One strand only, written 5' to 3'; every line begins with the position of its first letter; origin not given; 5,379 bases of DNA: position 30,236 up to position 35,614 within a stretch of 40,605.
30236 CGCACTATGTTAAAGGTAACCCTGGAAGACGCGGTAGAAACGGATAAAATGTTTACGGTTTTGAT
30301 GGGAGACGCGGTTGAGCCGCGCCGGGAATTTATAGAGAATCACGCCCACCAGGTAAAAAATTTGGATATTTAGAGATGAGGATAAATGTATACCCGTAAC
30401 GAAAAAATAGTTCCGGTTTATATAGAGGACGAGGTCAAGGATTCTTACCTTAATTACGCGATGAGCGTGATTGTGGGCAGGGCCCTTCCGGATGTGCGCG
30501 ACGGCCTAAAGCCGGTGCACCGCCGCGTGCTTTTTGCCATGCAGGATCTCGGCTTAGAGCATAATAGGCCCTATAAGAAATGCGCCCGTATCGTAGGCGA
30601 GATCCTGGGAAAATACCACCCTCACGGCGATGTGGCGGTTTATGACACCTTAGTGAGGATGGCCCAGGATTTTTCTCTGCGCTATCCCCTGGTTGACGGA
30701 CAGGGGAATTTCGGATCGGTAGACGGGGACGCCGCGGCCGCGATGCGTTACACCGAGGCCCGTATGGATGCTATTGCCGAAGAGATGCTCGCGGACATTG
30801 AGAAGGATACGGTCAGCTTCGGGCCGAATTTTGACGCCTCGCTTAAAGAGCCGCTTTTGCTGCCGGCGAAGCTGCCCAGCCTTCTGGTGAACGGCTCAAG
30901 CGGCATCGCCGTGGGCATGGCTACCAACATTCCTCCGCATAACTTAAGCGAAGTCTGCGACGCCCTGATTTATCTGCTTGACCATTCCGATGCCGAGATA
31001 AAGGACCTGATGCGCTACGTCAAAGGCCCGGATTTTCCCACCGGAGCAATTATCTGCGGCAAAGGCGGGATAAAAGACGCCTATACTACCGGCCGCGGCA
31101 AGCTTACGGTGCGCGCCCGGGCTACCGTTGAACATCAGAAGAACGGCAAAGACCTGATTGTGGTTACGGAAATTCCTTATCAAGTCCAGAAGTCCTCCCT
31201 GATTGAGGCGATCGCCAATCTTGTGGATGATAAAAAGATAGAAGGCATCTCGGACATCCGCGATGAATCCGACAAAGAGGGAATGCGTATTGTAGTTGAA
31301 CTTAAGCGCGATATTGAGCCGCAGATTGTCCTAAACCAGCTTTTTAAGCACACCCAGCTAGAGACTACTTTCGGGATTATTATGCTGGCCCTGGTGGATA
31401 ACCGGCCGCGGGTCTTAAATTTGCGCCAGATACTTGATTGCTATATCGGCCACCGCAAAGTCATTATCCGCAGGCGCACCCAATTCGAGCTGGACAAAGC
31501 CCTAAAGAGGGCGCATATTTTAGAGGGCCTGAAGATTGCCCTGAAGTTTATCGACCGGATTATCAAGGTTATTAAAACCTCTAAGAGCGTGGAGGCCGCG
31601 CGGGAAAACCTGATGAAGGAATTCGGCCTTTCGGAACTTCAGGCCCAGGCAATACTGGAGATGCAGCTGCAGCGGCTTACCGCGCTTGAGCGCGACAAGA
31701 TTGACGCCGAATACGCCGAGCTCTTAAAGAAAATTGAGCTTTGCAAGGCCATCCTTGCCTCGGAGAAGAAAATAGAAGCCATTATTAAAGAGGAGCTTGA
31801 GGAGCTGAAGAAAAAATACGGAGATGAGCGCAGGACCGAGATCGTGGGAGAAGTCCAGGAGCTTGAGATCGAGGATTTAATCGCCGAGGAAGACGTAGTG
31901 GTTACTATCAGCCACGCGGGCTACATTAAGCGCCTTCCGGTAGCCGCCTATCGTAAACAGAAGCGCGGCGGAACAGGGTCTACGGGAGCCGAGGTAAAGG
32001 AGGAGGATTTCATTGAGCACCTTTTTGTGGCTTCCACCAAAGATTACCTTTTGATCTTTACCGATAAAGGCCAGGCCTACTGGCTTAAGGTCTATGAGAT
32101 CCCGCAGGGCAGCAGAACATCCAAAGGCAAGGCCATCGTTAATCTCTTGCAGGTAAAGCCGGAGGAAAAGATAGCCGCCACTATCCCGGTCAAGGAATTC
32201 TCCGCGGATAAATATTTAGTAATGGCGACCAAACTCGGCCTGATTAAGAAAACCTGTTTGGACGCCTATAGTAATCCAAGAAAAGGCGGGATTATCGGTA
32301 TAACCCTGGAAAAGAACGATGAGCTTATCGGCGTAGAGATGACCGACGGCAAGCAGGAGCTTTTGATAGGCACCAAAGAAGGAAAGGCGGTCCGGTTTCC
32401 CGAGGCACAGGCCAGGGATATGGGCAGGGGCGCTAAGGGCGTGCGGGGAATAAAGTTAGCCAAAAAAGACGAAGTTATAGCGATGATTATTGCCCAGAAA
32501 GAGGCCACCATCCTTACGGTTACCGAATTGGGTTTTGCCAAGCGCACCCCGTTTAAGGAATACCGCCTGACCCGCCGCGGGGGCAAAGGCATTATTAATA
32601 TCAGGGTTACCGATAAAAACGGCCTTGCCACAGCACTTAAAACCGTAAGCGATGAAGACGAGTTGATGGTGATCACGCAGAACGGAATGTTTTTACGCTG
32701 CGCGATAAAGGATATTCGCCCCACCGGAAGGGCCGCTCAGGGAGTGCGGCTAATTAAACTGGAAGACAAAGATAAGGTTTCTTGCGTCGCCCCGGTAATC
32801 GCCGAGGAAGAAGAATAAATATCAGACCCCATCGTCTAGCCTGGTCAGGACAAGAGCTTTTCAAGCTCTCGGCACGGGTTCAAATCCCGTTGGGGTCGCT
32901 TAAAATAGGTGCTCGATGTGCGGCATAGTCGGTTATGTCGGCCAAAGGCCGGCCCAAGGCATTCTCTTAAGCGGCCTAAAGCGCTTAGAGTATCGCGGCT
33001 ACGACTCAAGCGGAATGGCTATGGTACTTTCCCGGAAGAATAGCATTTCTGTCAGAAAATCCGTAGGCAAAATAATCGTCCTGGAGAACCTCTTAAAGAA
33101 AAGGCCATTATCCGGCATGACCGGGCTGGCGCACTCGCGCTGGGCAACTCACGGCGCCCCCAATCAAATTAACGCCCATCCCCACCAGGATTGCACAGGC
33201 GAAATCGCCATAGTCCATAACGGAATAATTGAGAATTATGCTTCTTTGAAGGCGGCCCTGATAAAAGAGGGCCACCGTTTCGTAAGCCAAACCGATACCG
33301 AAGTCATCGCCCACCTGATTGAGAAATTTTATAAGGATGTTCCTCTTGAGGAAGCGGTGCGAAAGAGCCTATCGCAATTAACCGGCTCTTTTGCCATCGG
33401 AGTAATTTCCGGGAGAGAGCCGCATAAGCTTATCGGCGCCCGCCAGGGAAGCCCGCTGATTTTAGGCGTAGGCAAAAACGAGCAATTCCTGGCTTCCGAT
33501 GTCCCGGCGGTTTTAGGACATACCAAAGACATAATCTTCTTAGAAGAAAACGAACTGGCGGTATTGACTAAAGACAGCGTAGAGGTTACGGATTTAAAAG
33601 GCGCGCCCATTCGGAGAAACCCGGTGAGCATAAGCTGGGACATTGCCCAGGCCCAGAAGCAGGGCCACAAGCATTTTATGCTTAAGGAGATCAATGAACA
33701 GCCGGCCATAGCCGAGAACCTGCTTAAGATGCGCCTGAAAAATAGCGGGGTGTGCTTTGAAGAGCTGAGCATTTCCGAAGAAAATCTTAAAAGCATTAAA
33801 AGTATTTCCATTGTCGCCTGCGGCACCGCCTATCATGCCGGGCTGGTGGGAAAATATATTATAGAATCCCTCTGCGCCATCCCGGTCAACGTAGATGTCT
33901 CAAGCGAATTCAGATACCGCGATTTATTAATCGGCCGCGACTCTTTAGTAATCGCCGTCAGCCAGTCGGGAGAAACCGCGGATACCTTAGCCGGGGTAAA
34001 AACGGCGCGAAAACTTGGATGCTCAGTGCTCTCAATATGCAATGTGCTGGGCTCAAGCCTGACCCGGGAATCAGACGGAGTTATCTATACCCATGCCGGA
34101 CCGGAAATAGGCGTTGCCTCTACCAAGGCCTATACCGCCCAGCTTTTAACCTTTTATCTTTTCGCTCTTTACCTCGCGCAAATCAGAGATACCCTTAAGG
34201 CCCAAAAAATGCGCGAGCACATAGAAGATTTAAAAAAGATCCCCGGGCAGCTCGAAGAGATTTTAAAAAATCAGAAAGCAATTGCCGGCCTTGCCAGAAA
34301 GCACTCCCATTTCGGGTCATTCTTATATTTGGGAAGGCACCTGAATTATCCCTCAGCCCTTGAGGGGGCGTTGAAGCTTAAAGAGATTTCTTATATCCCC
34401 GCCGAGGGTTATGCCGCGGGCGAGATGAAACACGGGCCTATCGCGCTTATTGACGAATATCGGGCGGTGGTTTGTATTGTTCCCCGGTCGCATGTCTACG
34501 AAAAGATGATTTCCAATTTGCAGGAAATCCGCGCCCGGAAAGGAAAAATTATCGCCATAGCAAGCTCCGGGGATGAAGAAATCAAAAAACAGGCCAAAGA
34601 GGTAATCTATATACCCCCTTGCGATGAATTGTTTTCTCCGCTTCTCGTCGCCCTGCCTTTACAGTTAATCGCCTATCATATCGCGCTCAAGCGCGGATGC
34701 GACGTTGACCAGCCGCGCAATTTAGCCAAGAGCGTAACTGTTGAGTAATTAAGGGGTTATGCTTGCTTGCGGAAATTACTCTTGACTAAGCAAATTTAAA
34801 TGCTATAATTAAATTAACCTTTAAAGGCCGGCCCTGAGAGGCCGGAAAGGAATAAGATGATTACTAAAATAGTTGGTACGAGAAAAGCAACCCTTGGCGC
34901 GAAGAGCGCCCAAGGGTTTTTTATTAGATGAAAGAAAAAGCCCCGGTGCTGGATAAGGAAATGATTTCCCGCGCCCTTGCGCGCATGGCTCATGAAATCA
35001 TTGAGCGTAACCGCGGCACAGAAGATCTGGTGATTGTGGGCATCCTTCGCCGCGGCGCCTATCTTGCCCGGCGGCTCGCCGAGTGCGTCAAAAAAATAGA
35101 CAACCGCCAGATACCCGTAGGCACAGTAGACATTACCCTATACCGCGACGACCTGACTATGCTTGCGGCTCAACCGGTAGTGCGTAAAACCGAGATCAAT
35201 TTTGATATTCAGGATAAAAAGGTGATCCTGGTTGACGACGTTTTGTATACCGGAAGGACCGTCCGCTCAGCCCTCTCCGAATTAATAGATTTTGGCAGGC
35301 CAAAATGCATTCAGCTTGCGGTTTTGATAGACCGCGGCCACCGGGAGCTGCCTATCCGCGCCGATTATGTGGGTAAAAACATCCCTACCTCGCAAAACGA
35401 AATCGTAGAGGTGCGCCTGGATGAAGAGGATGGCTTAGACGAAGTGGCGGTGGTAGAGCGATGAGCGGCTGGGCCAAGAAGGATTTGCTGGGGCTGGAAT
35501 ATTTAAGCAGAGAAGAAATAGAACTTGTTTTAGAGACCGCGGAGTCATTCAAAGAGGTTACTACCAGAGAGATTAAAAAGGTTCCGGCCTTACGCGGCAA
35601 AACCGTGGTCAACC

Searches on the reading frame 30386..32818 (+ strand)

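Call 34: search_protein_families(library=pfam, proteins=[window:30386-32818:+], max_evalue=0.001)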
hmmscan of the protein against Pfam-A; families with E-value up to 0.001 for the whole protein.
window:30386-32818:+ (810 aa): 2 families
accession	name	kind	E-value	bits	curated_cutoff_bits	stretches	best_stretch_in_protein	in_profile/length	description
PF00521.26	DNA_topoisoIV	-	3.2e-171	570.4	31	1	32-472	1-432/432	DNA gyrase/topoisomerase IV, subunit A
PF03989.18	DNA_gyraseA_C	-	7.1e-76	249.9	27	6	657-702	1-46/48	DNA gyrase C-terminal domain, beta-propeller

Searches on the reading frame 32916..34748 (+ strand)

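Call 34: search_protein_families(library=pfam, proteins=[window:32916-34748:+], max_evalue=0.001)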
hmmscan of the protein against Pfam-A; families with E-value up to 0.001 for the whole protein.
window:32916-34748:+ (610 aa): 4 families
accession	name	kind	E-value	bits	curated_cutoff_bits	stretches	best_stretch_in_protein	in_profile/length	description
PF01380.27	SIS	-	4.3e-54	182.3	25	2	291-418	2-130/131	SIS domain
PF13522.11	GATase_6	-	1.6e-18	67.4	27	1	68-189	11-124/130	Glutamine amidotransferase domain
PF13537.11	GATase_7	-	1.4e-15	57.8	25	1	89-199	15-121/123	Glutamine amidotransferase domain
PF13230.11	GATase_4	-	9.4e-05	21.9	23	1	57-149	61-152/272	Glutamine amidotransferases class-II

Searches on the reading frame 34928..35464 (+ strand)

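Call 34: search_protein_families(library=pfam, proteins=[window:34928-35464:+], max_evalue=0.001)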
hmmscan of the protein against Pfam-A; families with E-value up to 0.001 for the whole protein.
window:34928-35464:+ (178 aa): 2 families
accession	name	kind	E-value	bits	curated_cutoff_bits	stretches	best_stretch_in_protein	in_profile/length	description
PF00156.33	Pribosyltran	-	1.6e-26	93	26.3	1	10-166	8-157/158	Phosphoribosyl transferase domain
PF14681.12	UPRTase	-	1.6e-09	38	27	1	26-134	60-159/206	Uracil phosphoribosyltransferase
